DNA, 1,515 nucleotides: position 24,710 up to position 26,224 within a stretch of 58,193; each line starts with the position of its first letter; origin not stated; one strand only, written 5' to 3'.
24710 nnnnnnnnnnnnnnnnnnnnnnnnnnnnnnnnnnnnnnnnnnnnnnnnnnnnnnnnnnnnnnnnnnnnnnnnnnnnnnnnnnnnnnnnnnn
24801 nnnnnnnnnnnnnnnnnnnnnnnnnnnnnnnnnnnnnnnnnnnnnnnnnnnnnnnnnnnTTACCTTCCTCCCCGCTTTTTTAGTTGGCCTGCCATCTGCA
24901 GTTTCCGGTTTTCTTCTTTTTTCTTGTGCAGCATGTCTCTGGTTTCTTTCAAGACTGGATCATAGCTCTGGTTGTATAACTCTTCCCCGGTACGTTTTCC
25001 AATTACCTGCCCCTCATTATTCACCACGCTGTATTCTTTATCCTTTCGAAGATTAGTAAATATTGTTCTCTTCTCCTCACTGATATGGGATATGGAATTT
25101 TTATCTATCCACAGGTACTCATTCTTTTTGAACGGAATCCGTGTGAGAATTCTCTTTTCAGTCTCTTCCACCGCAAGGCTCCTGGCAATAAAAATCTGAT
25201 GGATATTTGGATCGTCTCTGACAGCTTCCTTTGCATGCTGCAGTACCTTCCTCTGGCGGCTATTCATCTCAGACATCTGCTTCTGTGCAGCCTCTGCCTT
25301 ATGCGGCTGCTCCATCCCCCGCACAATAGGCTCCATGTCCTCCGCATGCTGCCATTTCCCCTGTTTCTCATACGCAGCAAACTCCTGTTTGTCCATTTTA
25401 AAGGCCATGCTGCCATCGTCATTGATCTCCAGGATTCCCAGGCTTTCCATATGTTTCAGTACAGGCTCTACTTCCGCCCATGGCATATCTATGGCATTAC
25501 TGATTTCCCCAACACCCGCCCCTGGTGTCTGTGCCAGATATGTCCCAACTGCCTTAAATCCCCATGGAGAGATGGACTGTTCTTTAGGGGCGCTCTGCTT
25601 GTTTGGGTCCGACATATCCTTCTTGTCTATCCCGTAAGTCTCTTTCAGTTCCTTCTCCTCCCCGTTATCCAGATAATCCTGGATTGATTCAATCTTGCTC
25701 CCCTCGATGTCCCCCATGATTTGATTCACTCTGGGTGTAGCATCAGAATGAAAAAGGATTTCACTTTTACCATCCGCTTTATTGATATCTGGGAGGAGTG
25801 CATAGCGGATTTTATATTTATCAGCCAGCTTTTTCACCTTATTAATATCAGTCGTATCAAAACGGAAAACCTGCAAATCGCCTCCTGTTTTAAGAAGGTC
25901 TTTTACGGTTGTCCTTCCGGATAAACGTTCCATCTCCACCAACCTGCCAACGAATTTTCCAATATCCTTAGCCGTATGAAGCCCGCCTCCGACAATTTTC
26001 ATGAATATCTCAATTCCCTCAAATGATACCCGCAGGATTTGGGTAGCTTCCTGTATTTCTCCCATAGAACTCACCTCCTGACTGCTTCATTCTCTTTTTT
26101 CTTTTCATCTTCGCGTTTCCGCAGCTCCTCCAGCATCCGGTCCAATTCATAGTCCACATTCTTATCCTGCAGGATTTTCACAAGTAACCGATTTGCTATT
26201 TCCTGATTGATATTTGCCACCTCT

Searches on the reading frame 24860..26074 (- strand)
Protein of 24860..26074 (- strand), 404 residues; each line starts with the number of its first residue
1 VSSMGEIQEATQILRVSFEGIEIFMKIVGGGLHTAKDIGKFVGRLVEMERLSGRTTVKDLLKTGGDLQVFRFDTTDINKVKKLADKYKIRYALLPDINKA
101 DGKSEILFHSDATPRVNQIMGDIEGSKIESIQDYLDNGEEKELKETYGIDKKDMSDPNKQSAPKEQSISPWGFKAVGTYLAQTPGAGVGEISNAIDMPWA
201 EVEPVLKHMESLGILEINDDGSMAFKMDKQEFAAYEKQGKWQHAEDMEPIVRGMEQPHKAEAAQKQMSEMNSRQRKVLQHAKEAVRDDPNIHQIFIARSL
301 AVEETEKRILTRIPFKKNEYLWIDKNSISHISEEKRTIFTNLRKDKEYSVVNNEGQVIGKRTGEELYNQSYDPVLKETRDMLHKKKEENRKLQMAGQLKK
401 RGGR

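Call 62: search_protein_families(library=pfam, proteins=[window:24860-26074:-], max_evalue=0.001)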
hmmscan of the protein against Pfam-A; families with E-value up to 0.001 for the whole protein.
window:24860-26074:- (404 aa): 1 family
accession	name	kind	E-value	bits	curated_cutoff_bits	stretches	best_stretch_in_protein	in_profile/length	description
PF12687.12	DUF3801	-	1.4e-14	54.7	24.1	1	49-262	18-95/131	Protein of unknown function (DUF3801)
